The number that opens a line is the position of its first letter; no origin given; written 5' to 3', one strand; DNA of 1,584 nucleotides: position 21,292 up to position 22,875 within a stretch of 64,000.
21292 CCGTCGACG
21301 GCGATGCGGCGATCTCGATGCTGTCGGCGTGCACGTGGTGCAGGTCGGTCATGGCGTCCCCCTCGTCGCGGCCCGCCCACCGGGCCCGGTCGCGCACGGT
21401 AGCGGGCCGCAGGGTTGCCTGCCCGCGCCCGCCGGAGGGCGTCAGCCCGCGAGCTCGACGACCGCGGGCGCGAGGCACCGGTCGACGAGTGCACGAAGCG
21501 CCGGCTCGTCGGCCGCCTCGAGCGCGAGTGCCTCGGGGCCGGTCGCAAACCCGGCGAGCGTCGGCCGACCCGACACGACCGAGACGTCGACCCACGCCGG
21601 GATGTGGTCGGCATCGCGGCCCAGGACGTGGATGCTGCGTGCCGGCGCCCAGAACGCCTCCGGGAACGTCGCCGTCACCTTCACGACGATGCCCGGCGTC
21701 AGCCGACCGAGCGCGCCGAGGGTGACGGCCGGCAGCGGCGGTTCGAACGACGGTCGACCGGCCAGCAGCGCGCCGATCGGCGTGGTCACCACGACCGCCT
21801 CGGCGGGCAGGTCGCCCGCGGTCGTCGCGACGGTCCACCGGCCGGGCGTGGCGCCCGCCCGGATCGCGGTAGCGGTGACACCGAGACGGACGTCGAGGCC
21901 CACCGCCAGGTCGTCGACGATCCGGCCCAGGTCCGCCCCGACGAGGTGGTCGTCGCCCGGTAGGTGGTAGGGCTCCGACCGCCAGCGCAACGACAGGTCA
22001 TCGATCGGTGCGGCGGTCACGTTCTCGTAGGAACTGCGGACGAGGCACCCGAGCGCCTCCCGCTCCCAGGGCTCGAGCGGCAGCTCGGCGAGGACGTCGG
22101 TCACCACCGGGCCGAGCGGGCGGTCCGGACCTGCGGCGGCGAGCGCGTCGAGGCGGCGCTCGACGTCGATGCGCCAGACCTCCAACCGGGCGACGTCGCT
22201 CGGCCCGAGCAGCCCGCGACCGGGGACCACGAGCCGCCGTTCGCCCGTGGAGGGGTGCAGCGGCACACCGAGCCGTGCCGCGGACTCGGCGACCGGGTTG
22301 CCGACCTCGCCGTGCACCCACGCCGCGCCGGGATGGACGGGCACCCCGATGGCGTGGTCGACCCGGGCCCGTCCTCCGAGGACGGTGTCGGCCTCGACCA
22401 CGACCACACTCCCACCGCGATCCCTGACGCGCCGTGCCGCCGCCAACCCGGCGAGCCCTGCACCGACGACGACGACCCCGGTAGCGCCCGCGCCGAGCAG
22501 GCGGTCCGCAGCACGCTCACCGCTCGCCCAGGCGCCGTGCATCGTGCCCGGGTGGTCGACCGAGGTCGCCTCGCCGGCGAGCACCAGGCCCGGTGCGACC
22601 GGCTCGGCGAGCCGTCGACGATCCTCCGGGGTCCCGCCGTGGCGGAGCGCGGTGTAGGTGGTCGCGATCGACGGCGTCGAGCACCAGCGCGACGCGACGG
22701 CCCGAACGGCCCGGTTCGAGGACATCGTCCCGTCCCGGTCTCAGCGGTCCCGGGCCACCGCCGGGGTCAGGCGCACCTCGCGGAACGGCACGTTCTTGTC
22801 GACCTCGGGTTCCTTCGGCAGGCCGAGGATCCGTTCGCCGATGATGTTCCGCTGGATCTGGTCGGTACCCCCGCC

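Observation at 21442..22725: Flavin amine oxidase that appears circularly permuted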

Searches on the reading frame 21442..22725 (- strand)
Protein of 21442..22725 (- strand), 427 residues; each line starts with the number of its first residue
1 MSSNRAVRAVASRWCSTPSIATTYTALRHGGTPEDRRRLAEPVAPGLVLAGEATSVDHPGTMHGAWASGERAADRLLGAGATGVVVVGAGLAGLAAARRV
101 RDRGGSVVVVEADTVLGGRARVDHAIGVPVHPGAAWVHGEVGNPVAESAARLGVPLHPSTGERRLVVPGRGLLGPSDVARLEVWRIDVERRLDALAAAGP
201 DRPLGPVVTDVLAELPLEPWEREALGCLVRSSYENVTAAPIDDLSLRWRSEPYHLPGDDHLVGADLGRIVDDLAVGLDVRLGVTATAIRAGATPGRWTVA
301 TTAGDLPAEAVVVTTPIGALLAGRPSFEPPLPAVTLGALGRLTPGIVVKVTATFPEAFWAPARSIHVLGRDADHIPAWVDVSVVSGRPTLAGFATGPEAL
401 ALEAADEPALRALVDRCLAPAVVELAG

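Call 3: search_protein_families(library=pfam, proteins=[window:21442-22725:-], max_evalue=1)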
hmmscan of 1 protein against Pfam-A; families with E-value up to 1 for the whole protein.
window:21442-22725:- (427 aa): 16 families
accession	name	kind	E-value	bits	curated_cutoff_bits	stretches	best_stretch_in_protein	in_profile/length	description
PF01593.30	Amino_oxidase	-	7e-39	134.8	19.8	2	91-419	1-362/443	Flavin containing amine oxidoreductase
PF13450.12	NAD_binding_8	-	4.3e-09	37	21.9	1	86-145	1-61/68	NAD(P)-binding Rossmann-like domain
PF00890.30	FAD_binding_2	-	1.4e-05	24.9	20.4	1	84-119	2-37/414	FAD binding domain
PF07992.20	Pyr_redox_2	-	3.5e-05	23.8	26.1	1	84-126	3-46/291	Pyridine nucleotide-disulphide oxidoreductase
PF12831.13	FAD_oxidored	-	0.00033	20.5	27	1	84-120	2-38/416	FAD dependent oxidoreductase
PF01946.23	Thi4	-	0.0023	17.6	26.2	1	72-119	8-56/235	Thi4 family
PF03486.20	HI0933_like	-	0.0057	16.6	50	1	84-117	3-36/244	HI0933-like protein Rossmann domain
PF01266.30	DAO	-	0.007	16.4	27.9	1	84-331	2-217/353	FAD dependent oxidoreductase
PF01494.25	FAD_binding_3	-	0.033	13.8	22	1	82-113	2-33/349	FAD binding domain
PF05834.18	Lycopene_cycl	-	0.033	13.7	23.4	1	84-113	2-33/380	Lycopene cyclase protein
PF00070.33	Pyr_redox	-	0.096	13.7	22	1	84-116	2-34/82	Pyridine nucleotide-disulphide oxidoreductase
PF02254.24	TrkA_N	-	0.14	12.9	23.8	1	84-114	1-31/116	TrkA-N domain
PF13738.12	Pyr_redox_3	-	0.2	11.3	30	1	85-114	1-31/305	Pyridine nucleotide-disulphide oxidoreductase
PF01134.28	GIDA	-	0.21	11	22.1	1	84-112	2-30/391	Glucose inhibited division protein A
PF00670.27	AdoHcyase_NAD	-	0.49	10.9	27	1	70-116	14-58/162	S-adenosyl-L-homocysteine hydrolase, NAD binding domain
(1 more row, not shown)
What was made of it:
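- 21442..22725 (-): Complete CDS of the circularly permuted flavin amine oxidase (427 aa plus stop). PF01593 E 7e-39 in two out-of-order stretches (call 3).
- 22369..22479 (-): Residues 83-119: dinucleotide-binding beta-alpha-beta (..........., G88/G90/G93; E111; GGR 117-119). This is the start of a normal-order enzyme. PF13450 NAD_binding_8 at 86-145 and PF01593 HMM position 1 at residue 91 (call 3).
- On Flavin-containing amine oxidoreductase superfamily (Pfam PF01593, MAO/PAO/LSD fold): Native order scores 134.8 bits (cut-off 19.8) in two stretches (call 3). PF13450 matches at 86-145 (call 3).
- Checked: Native protein against Pfam PF01593: E 7e-39, in 2 stretches, the best being residues 91-419 -> HMM 1-362 of 443 (call 3).
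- The ORF ends about 70 residues short of a normal enzyme's end when read in the usual order (call 3).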

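Call 4: search_protein_families(library=ncbifam, proteins=[window:21442-22725:-], max_evalue=1)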
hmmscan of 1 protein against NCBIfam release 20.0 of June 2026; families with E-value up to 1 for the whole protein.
window:21442-22725:- (427 aa): 92 families (the best 25 are shown)
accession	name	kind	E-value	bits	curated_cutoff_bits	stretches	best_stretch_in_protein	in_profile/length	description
TIGR03467.1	HpnE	equivalog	3.4e-16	59.6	283.05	3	84-122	1-39/430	hydroxysqualene dehydroxylase HpnE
TIGR02734.1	crtI_fam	subfamily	1.8e-07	30.2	238.1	1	84-127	1-44/504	phytoene desaturase family protein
NF005560.0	PRK07233.1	equivalog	2.2e-07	30.1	252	1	84-120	3-39/435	hypothetical protein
NF050086.1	pipecolate_AmaA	exception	5.5e-06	25.3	600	1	72-118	16-62/425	L-pipecolate oxidase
NF058655.1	CrtID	equivalog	1e-05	24.6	640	1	84-136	1-53/478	bifunctional phytoene desaturase/3,4-desaturase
NF045637.1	carotdesatCrtDProt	equivalog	1.2e-05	24.1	580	1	84-133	1-50/485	1-hydroxycarotenoid 3,4-desaturase CrtD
TIGR01813.1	flavo_cyto_c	subfamily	1.4e-05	24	285.45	1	84-120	2-39/444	flavocytochrome c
TIGR02731.1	phytoene_desat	equivalog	3e-05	22.9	569.4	1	84-120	2-38/453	15-cis-phytoene desaturase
NF041087.1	bile_acid_BaiCD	equivalog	3.1e-05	22.3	825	1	82-119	381-418/642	bile acid Fe-S flavoenzyme BaiCD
TIGR01372.1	soxA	subfamily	4.2e-05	21.5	1164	1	83-141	170-227/996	sarcosine oxidase subunit alpha family protein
NF053677.1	Desat2ChcC2Cyan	equivalog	8e-05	21.2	900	1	83-123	2-42/558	4-oxocyclohex-2-ene-1-carboxylate 5-dehydrogenase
NF005548.0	PRK07208.1-4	equivalog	0.00011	21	389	1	82-122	4-44/488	hypothetical protein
TIGR03997.1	mycofact_OYE_2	equivalog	0.00016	20.2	793.15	1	83-123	381-421/645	mycofactocin system FadH/OYE family oxidoreductase 2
NF045599.1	bili_reduct_long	exception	0.00021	19.7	750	1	83-121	383-421/641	bilirubin reductase, long form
TIGR02733.1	desat_CrtD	equivalog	0.00023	20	549.7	1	82-122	2-42/492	C-3',4' desaturase CrtD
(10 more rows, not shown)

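Call 5: search_solved_structures(query=window:21442-22725:-, max_evalue=0.01, show_alignments=3)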
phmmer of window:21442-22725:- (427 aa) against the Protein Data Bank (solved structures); distinct sequences matched with E-value up to 0.01: 114 (the best 60 are shown).
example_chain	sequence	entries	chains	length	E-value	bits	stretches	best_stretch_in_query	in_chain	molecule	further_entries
4gu0_A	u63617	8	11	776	1.1e-29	107.1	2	83-360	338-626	Lysine-specific histone demethylase 1B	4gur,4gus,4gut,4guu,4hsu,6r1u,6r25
4gu1_A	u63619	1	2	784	1.2e-29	107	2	83-360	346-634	Lysine-specific histone demethylase 1B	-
7xe1_A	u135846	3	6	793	1.2e-29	107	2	83-360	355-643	Lysine-specific histone demethylase 1B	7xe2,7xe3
4fwe_A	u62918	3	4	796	1.3e-29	106.9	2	83-360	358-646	Lysine-specific histone demethylase 1B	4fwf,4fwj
7oxl_A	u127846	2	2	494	3.1e-27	99.1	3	82-164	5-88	Spermine oxidase,Spermine oxidase,Spermine oxidase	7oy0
5lae_A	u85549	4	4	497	4.7e-22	82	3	82-170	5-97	Peroxisomal N(1)-acetyl-spermine/spermidine oxidase,Peroxisomal N(1)-acetyl-spermine/sperm | Peroxisomal N(1)-acetyl-spermine/spermidine oxidase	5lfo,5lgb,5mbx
6vyp_M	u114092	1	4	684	1.4e-18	70.5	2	233-419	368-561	Lysine-specific histone demethylase 1A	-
4bay_A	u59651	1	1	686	6.2e-18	68.4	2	233-365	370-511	LYSINE-SPECIFIC HISTONE DEMETHYLASE 1A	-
5lgn_A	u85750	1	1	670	6.4e-18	68.4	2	233-365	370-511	Lysine-specific histone demethylase 1A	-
9dbp_A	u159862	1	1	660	6.6e-18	68.3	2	233-365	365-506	Lysine-specific histone demethylase 1A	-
2x0l_A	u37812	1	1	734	7.1e-18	68.2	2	233-365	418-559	LYSINE-SPECIFIC HISTONE DEMETHYLASE 1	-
2iw5_A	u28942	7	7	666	7.5e-18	68.1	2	233-365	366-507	LYSINE-SPECIFIC HISTONE DEMETHYLASE 1 | Lysine-specific histone demethylase 1A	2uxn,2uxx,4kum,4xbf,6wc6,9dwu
2h94_A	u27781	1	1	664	7.7e-18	68.1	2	233-365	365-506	Lysine-specific histone demethylase 1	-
8q1h_A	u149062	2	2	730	8.6e-18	67.9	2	233-365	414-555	Lysine-specific histone demethylase 1A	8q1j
2ejr_A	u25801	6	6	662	9.4e-18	67.8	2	233-365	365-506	Lysine-specific histone demethylase 1 | Lysine-specific histone demethylase 1A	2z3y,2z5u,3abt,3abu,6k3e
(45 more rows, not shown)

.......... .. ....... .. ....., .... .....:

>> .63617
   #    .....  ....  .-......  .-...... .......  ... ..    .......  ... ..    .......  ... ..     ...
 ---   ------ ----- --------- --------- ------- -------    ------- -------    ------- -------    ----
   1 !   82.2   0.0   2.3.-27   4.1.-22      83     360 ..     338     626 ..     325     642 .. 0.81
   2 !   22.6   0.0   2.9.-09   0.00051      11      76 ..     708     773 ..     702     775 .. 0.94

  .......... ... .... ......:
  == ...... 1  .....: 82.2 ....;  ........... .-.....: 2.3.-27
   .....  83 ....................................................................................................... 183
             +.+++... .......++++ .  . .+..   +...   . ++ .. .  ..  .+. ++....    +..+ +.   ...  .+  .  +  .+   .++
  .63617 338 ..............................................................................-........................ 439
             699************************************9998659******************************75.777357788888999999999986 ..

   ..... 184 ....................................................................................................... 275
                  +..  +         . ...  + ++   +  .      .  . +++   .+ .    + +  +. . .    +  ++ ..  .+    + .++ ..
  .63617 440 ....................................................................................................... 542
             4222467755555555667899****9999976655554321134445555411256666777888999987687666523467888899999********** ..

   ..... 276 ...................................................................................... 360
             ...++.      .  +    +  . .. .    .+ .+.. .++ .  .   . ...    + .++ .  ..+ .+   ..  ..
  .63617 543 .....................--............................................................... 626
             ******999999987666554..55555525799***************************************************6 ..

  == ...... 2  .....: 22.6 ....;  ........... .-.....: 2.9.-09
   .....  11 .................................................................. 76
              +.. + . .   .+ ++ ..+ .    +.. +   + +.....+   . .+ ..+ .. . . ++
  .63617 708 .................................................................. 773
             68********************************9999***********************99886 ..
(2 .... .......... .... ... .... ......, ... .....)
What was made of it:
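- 22369..22479 (-): Aligns to LSD2 from 338 (call 5).
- Checked: Against PDB LSD2 (4gu0_A), query 83-360 aligns to chain 338-626 and query 11-76 to chain 708-773 (call 5).
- The best sequence matches are LSD2, SMOX and PAOX (call 5).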
